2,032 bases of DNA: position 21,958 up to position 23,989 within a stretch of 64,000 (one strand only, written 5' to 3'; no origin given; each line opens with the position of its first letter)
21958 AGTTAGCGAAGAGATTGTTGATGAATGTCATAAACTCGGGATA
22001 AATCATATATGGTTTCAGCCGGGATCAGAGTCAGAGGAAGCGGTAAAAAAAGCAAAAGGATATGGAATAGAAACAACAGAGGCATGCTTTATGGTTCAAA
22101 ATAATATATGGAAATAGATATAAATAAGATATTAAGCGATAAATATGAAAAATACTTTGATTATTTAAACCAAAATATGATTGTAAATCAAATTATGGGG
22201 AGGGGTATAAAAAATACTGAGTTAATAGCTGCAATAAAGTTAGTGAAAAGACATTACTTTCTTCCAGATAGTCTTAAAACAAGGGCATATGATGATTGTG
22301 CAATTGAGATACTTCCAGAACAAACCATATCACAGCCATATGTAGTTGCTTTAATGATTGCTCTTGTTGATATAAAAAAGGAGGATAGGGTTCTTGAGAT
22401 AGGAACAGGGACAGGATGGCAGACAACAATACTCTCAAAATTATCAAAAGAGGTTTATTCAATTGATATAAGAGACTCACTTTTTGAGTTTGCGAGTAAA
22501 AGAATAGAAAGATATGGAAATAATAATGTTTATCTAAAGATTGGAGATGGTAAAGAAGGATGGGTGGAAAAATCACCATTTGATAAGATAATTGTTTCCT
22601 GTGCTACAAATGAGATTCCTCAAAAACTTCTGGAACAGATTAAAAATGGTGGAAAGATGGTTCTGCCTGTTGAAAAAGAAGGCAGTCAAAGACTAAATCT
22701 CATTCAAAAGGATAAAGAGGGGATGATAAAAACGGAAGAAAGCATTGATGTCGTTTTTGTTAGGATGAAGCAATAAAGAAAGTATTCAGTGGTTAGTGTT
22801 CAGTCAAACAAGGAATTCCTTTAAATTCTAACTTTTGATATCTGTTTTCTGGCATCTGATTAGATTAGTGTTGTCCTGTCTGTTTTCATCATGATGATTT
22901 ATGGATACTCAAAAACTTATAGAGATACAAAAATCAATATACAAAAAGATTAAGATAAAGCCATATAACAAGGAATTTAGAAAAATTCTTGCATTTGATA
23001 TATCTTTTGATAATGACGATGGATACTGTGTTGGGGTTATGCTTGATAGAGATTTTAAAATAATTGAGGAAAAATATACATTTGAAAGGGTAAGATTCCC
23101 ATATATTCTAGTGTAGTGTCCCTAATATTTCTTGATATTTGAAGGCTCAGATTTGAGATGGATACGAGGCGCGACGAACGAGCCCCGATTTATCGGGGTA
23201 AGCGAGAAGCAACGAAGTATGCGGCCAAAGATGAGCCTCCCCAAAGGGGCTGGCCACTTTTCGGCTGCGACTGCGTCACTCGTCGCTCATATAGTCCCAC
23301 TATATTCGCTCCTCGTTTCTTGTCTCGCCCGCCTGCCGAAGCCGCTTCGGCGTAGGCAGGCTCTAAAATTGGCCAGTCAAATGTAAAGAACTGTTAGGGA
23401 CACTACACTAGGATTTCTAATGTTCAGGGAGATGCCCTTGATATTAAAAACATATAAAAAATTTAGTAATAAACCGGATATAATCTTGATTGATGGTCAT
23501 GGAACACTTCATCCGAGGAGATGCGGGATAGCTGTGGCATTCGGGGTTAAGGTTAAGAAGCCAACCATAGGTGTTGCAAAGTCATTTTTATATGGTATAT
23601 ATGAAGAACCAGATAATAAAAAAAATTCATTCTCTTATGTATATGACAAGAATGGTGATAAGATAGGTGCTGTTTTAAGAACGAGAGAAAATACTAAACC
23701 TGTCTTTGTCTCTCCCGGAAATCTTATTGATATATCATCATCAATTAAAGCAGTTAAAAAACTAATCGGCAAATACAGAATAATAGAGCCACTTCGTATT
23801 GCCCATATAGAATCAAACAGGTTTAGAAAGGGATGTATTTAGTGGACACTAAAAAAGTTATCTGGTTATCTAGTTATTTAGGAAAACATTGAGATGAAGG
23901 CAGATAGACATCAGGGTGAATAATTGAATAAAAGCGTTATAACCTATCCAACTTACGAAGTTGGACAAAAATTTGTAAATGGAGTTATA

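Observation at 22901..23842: Endonuclease V gene split by a 298-bp GC-rich TIR element whose removal restores the frame exactly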

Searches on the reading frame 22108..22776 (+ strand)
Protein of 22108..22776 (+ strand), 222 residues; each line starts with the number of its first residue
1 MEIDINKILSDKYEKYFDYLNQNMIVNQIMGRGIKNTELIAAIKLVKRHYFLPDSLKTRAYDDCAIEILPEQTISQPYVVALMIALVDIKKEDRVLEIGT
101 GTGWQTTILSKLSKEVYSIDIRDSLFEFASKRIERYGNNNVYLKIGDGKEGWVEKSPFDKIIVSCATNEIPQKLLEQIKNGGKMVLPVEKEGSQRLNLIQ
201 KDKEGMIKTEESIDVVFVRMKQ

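Call 22: find_encoding_contigs(protein=window:22108-22776:+, flank=4000, max_places=10)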
Protein window:22108-22776:+ (222 aa): no gene with exactly this product is on record in the collection.

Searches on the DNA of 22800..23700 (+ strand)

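Call 4: search_rna_families(source=window, start=22800, end=23700, threshold=evalue, max_evalue=10, show_alignments=3)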
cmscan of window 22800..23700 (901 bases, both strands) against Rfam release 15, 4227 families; matches with E-value up to 10: 1.
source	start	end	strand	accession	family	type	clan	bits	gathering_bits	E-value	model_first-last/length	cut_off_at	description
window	23388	23490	+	RF02302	TtnuCD26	Gene; snRNA; snoRNA; CD-box;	-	18.9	90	6.1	1-108/108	no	Tetrahymena snoRNA TtnuCD26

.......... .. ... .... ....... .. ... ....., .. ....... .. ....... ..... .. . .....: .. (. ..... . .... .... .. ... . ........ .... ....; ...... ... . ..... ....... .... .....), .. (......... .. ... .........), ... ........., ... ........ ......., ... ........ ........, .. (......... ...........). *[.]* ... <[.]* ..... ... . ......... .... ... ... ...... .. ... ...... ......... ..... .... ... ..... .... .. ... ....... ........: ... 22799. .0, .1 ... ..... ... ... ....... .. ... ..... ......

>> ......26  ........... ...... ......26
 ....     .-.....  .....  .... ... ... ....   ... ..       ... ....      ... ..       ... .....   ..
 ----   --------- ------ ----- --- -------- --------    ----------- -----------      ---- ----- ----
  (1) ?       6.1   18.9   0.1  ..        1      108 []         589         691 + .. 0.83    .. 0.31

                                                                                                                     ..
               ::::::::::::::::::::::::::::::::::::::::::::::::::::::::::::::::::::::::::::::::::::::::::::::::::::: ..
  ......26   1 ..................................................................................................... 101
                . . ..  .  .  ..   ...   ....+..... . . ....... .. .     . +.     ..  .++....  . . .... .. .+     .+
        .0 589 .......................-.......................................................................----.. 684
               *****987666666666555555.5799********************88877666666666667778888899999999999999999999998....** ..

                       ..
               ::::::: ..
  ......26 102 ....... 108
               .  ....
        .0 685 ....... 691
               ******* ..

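Call 72: search_dna_similar(query=window:23111-23408:+, collection=plasmids, mode=distant, max_rows=8)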
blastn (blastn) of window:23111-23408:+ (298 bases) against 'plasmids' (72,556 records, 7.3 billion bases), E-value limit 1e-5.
No match.

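Call 73: search_dna_similar(query=window:23111-23408:+, collection=phages, mode=distant, max_rows=8)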
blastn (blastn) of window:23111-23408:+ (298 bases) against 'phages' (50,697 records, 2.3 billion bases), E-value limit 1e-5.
No match.

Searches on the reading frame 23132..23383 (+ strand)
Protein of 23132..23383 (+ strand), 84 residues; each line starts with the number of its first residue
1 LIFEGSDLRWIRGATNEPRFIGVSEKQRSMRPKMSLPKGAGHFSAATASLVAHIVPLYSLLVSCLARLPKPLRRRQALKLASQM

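Call 14: search_protein_families(library=pfam, proteins=[window:23132-23383:+], max_evalue=0.1)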
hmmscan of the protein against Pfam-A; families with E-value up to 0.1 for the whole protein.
seq(84 aa): 0 families

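Call 54: find_homologous_proteins(query=window:23132-23383:+, max_evalue=0.01)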
Query seq(84 aa): 27 candidates shared short words with the query, none scored E <= 0.01.

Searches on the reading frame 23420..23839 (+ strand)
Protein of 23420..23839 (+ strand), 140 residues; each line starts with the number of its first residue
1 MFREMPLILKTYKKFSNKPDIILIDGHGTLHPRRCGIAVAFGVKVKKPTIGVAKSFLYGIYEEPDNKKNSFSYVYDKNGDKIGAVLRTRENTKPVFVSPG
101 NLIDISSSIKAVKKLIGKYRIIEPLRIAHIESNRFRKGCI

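Call 55: list_cluster_members(proteins=[P0001, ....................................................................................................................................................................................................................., window:23420-23839:+, window:22901-23113:+])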
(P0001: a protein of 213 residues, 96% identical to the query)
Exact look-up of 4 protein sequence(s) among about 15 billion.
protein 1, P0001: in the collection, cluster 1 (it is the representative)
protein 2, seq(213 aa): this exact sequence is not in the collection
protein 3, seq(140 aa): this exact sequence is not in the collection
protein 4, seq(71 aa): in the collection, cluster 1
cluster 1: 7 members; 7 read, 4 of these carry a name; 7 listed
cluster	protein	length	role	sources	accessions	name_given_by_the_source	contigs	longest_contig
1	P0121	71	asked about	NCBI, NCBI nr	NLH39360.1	MAG: hypothetical protein GX445_04780 [Elusimicrobia bacterium] | hypothetical protein [Elusimicrobiota bacterium]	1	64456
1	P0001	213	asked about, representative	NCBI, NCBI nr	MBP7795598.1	MAG: endonuclease V [Elusimicrobiales bacterium] | endonuclease V [Elusimicrobiales bacterium]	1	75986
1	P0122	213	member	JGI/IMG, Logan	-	deoxyribonuclease V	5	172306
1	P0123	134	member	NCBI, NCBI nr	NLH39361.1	MAG: endonuclease V [Elusimicrobia bacterium] | endonuclease V [Elusimicrobiota bacterium]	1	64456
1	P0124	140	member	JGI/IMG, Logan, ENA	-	-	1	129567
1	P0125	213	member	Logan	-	-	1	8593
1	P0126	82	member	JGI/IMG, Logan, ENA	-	-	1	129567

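Call 57: find_encoding_contigs(protein=P0126, flank=6000, max_places=4)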
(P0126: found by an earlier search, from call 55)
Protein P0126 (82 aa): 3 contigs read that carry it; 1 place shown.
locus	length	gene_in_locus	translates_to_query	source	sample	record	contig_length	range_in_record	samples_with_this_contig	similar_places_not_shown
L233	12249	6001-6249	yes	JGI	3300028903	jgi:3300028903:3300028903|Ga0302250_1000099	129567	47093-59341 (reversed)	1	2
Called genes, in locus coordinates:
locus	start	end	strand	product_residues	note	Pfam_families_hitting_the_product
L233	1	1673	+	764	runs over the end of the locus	PF04055:Radical_SAM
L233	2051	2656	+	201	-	-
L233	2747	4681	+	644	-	-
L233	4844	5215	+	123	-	PF02629:CoA_binding, PF13380:CoA_binding_2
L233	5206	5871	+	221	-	PF01135:PCMT, PF00398:RrnaAD, PF13847:Methyltransf_31, PF08241:Methyltransf_11 (weak), PF13649:Methyltransf_25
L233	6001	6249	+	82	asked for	PF04493:Endonuclease_5 (weak)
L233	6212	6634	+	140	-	PF04493:Endonuclease_5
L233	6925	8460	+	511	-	PF13729:TraF_2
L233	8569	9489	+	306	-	PF00005:ABC_tran, PF13304:AAA_21 (weak), PF13732:DrrA1-3_C (weak)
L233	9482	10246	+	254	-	PF01061:ABC2_membrane, PF12698:ABC2_membrane_3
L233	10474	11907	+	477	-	PF01943:Polysacc_synt, PF13440:Polysacc_synt_3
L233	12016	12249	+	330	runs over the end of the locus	PF01210:NAD_Gly3P_dh_N, PF02737:3HCDH_N (weak), PF03446:NAD_binding_2 (weak), PF03721:UDPG_MGDP_dh_N (weak), PF03807:F420_oxidored (weak), PF07479:NAD_Gly3P_dh_C, PF20618:GPD_NAD_C_bact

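Call 60: find_encoding_contigs(protein=P0122, flank=3000, max_places=6)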
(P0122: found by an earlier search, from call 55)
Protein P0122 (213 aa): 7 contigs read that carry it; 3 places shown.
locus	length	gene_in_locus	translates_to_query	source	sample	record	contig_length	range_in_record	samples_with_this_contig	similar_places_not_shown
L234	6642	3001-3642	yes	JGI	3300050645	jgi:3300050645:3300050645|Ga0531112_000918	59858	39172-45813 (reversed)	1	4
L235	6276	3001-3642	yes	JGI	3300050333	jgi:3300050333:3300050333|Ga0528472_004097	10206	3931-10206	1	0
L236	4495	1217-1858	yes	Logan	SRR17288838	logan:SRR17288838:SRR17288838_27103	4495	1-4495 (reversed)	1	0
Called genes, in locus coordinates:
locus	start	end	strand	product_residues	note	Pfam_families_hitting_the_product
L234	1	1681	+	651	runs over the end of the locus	-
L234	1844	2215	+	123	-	PF02629:CoA_binding, PF13380:CoA_binding_2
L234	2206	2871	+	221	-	PF01135:PCMT, PF00398:RrnaAD, PF13847:Methyltransf_31, PF08241:Methyltransf_11 (weak), PF13649:Methyltransf_25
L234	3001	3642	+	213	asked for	PF04493:Endonuclease_5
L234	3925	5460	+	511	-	PF13729:TraF_2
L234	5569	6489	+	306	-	PF00005:ABC_tran, PF13304:AAA_21 (weak), PF13732:DrrA1-3_C (weak)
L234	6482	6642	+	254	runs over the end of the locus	PF01061:ABC2_membrane, PF12698:ABC2_membrane_3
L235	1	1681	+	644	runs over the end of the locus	-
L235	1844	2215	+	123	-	PF02629:CoA_binding, PF13380:CoA_binding_2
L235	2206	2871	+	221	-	PF01135:PCMT, PF00398:RrnaAD, PF13847:Methyltransf_31, PF08241:Methyltransf_11 (weak), PF13649:Methyltransf_25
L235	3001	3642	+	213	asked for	PF04493:Endonuclease_5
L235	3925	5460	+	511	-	PF13729:TraF_2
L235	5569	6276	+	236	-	?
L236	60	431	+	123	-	PF02629:CoA_binding, PF13380:CoA_binding_2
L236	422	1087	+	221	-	PF01135:PCMT, PF00398:RrnaAD, PF13847:Methyltransf_31, PF08241:Methyltransf_11 (weak), PF13649:Methyltransf_25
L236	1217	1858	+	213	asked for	PF04493:Endonuclease_5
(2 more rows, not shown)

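Call 61: find_encoding_contigs(protein=P0125, flank=3000, max_places=3)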
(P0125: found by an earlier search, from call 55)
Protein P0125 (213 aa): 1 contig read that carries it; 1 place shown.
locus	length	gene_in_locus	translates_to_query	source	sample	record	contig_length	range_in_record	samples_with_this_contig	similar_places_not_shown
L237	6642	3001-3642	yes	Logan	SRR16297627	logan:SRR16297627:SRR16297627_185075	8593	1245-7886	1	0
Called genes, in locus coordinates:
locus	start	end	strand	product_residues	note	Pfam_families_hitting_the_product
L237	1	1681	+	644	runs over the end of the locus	-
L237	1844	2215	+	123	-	PF02629:CoA_binding, PF13380:CoA_binding_2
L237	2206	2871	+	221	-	PF01135:PCMT, PF00398:RrnaAD, PF13847:Methyltransf_31, PF08241:Methyltransf_11 (weak), PF13649:Methyltransf_25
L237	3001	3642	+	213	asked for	PF04493:Endonuclease_5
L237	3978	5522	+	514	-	PF13729:TraF_2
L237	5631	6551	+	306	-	PF00005:ABC_tran, PF13304:AAA_21 (weak), PF13732:DrrA1-3_C (weak)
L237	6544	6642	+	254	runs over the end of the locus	PF01061:ABC2_membrane, PF12698:ABC2_membrane_3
